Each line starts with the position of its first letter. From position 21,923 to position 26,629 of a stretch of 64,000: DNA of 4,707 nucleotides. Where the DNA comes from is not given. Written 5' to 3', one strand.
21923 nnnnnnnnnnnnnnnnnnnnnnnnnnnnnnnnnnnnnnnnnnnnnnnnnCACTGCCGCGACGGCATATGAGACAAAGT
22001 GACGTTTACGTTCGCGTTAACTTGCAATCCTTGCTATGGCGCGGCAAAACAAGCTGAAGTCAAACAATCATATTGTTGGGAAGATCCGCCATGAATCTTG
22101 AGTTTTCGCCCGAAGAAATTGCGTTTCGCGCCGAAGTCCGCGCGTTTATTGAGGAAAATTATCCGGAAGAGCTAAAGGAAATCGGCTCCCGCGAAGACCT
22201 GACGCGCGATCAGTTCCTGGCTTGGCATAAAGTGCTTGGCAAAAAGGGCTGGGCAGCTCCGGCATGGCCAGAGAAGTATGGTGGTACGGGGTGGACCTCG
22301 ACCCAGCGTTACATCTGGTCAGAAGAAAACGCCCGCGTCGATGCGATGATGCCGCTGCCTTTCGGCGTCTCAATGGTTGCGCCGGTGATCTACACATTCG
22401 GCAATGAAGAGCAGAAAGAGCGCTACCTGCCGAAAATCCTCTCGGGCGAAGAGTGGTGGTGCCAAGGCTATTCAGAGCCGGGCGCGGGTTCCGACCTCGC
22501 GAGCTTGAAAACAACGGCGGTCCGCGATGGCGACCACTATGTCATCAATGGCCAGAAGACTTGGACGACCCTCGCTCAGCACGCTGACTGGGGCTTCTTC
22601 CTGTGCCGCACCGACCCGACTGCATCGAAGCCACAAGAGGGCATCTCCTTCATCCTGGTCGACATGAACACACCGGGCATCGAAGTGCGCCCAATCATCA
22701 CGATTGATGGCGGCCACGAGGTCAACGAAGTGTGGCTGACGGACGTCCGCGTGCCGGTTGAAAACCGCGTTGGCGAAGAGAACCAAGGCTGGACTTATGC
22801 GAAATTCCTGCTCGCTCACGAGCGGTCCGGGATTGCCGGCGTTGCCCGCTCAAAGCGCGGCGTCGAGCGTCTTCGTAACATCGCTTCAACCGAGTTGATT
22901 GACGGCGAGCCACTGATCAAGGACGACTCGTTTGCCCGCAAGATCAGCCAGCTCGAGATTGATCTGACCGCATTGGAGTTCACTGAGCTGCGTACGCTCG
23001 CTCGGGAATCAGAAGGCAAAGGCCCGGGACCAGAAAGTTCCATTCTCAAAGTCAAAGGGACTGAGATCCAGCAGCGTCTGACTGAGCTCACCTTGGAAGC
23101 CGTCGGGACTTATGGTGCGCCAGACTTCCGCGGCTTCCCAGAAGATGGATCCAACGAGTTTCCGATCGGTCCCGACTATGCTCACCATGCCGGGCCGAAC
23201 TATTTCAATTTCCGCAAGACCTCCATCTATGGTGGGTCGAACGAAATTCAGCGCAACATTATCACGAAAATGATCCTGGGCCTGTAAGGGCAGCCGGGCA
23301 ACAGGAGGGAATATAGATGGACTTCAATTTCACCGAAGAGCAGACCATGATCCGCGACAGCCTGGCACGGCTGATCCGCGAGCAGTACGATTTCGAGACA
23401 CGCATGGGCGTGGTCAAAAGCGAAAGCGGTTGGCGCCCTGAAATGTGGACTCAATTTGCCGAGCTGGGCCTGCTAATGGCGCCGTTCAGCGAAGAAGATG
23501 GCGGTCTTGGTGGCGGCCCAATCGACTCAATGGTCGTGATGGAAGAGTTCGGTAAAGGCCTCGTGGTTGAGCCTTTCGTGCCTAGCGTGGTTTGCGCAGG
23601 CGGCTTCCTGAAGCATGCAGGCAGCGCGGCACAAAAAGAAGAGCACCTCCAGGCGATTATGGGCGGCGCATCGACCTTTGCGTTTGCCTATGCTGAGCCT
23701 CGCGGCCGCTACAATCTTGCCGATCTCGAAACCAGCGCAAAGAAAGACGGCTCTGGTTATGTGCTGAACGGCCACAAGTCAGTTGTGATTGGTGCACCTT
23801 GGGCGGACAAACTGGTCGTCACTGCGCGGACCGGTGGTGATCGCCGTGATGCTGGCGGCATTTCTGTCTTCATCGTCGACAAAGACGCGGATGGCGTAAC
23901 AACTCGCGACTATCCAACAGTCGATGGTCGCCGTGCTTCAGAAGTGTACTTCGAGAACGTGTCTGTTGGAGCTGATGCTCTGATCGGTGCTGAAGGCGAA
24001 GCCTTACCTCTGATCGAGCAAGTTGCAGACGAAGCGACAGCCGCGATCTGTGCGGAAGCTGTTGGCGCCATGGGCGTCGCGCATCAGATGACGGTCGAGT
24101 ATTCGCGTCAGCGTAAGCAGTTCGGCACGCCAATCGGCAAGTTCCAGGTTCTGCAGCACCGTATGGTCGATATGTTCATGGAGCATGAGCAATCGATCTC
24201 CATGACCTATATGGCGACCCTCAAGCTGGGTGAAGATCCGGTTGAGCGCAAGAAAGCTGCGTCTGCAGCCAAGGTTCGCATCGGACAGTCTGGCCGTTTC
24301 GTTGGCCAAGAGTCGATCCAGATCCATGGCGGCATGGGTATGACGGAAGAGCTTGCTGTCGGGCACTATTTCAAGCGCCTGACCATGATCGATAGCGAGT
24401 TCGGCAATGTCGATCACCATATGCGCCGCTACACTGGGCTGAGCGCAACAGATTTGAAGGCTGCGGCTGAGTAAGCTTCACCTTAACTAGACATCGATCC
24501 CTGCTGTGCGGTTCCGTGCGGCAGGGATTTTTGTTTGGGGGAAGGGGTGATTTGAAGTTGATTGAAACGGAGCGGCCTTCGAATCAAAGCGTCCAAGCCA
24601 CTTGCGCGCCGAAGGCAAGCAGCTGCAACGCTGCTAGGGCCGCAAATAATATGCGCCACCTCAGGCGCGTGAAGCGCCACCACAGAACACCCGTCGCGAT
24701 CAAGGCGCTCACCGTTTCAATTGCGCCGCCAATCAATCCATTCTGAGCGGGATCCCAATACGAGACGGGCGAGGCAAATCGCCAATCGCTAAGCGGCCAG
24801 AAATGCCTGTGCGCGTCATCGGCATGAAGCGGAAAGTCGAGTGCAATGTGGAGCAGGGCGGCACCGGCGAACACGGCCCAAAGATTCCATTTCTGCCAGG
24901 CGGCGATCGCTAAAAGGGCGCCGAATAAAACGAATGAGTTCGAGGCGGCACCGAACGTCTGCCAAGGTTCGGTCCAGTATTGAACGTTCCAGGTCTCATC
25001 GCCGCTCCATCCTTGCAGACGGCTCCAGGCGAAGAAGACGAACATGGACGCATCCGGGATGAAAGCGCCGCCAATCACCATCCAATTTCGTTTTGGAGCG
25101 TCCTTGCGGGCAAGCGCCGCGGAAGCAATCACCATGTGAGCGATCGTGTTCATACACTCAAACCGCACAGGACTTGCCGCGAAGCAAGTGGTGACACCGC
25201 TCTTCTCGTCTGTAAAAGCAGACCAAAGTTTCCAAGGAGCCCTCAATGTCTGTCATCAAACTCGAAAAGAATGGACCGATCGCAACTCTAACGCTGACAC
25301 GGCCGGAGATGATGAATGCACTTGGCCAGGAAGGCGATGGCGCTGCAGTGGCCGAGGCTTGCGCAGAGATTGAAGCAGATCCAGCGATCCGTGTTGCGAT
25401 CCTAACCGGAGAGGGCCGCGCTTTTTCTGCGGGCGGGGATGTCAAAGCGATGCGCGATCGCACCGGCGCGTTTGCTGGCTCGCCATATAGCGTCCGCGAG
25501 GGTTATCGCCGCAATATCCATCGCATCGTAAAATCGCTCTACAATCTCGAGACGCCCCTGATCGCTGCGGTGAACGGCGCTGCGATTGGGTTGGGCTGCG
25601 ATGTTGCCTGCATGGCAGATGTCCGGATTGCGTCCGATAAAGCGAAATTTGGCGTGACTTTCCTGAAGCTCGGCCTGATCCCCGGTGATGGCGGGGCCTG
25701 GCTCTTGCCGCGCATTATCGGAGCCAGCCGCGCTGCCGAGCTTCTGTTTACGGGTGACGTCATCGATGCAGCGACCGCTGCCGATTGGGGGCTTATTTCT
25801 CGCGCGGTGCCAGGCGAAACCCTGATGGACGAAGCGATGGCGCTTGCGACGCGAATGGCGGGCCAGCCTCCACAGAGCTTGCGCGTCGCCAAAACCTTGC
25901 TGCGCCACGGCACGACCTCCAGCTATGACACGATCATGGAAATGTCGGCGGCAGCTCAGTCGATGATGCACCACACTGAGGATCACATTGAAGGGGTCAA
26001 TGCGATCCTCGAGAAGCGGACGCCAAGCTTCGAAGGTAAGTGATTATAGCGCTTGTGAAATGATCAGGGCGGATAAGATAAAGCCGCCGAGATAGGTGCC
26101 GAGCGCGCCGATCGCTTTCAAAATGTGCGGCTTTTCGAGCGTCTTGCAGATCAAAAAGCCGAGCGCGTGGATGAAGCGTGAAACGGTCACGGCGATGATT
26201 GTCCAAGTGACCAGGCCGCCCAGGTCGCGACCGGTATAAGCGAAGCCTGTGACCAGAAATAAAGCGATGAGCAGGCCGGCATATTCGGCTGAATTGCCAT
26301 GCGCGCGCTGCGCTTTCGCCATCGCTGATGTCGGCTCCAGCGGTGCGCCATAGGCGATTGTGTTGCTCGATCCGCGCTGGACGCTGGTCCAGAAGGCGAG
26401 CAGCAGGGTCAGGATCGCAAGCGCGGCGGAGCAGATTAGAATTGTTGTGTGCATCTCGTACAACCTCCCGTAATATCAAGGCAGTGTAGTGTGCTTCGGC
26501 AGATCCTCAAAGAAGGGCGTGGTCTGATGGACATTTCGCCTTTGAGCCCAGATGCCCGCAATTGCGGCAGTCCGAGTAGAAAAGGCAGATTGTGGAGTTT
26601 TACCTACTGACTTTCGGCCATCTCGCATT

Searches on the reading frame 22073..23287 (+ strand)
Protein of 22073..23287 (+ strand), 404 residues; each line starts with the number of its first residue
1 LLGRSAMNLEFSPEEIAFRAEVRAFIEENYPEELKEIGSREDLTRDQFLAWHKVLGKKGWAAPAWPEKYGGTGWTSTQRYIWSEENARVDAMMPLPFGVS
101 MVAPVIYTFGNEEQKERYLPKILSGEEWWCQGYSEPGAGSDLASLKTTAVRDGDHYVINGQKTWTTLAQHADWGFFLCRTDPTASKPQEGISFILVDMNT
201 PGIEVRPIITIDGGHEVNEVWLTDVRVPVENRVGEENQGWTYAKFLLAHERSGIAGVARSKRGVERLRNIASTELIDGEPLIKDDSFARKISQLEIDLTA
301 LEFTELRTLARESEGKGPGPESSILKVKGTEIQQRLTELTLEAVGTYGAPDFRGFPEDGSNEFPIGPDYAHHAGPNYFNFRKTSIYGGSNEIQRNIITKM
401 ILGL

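Call 40: search_protein_families(library=ncbifam, proteins=[window:22073-23287:+], max_evalue=0.00001)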
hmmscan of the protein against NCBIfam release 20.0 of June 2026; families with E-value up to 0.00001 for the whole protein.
window:22073-23287:+ (404 aa): 18 families
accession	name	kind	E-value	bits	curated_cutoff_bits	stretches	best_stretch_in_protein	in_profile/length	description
TIGR03204.1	pimC_large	equivalog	2e-155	517.6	623.85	1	9-404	2-395/395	pimeloyl-CoA dehydrogenase large subunit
NF042972.1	AcrlCoAredClosAcrC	equivalog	4.3e-44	150.7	640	1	7-348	1-341/378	acryloyl-CoA reductase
NF043006.1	CyhCrbnylCoADH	equivalog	2.7e-33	115.5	650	1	62-293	51-285/380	cyclohexane-1-carbonyl-CoA dehydrogenase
NF045652.1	ProlPCPDhRedW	equivalog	4.4e-29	101.5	650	1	26-252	11-241/376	L-prolyl-[peptidyl-carrier protein] dehydrogenase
NF045552.1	GlutCoADH_Des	equivalog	4.6e-29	101.8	470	1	7-348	1-344/387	glutaryl-CoA dehydrogenase Acd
NF008997.0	PRK12341.1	equivalog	9e-28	97.4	537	1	12-243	6-234/382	acyl-CoA dehydrogenase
NF058590.1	AcCoDHFadEBacil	equivalog_domain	2.3e-27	95.8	600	1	10-312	20-320/586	acyl-CoA dehydrogenase FadE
TIGR03207.1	cyc_hxne_CoA_dh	equivalog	2.3e-26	92.4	575.35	1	14-250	4-237/372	cyclohexanecarboxyl-CoA dehydrogenase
NF053553.1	prodigi_MBC_PigA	equivalog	5.8e-26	91.5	500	1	7-251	1-245/381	prodigiosin MBC biosynthesis dehydrogenase PigA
NF052270.1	Staph_DH_FadE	equivalog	7.2e-18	64.5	600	1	12-259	22-267/400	acyl-CoA dehydrogenase FadE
NF042439.1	SulpropCoADesulf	equivalog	4.5e-17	61.9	600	1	50-348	26-335/379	3-sulfinopropanoyl-CoA desulfinase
NF002885.1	PRK03354.1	equivalog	4.2e-14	52.4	540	1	50-302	41-292/378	crotonobetainyl-CoA dehydrogenase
NF007000.1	PRK09463.1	subfamily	4.2e-11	41.9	600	1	52-240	79-286/726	acyl-CoA dehydrogenase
TIGR03203.1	pimD_small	equivalog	1.6e-10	40.6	652.7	1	51-243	43-232/378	pimeloyl-CoA dehydrogenase small subunit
NF009586.0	PRK13026.1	subfamily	1.5e-09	36.7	608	1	53-205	115-282/777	acyl-CoA dehydrogenase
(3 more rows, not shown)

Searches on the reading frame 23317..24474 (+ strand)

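Call 3: search_protein_families(library=pfam, proteins=[window:23317-24474:+])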
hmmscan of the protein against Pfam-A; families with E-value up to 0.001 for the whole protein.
window:23317-24474:+ (385 aa): 3 families
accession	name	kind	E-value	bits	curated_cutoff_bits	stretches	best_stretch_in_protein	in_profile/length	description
PF00441.29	Acyl-CoA_dh_1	-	2.4e-21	76.9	22.4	1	241-356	15-129/150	Acyl-CoA dehydrogenase, C-terminal domain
PF02770.24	Acyl-CoA_dh_M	-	1.5e-20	73.5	33.3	1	122-215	1-97/97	Acyl-CoA dehydrogenase, middle domain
PF02771.21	Acyl-CoA_dh_N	-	1.2e-16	61.5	22.9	1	6-117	1-112/113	Acyl-CoA dehydrogenase, N-terminal domain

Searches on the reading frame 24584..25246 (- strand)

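Call 3: search_protein_families(library=pfam, proteins=[window:24584-25246:-])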
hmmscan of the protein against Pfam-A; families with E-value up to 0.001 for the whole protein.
window:24584-25246:- (220 aa): 1 family
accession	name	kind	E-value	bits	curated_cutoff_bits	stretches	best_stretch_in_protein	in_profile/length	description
PF04307.19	YdjM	-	0.00021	21.3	29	0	52-205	28-165/176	YdjM inner membrane protein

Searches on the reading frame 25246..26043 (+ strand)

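Call 3: search_protein_families(library=pfam, proteins=[window:25246-26043:+])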
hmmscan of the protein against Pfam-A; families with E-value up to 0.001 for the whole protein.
window:25246-26043:+ (265 aa): 2 families
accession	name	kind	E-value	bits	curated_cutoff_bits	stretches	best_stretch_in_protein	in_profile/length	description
PF00378.25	ECH_1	-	1.5e-60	205.1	27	1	8-264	2-250/251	Enoyl-CoA hydratase/isomerase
PF16113.10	ECH_2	-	5.1e-32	112.1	27.2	1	13-196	2-180/335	Enoyl-CoA hydratase/isomerase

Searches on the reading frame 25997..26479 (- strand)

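Call 41: search_protein_families(library=pfam, proteins=[window:25997-26479:-, window:26044-26463:-], max_evalue=0.001)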
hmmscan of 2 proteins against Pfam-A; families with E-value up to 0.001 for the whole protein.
window:25997-26479:- (160 aa): 0 families

window:26044-26463:- (139 aa): 1 family
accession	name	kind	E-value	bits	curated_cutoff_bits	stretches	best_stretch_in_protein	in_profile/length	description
PF01124.23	MAPEG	-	5.9e-14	52.8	23.4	1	8-135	1-128/129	MAPEG family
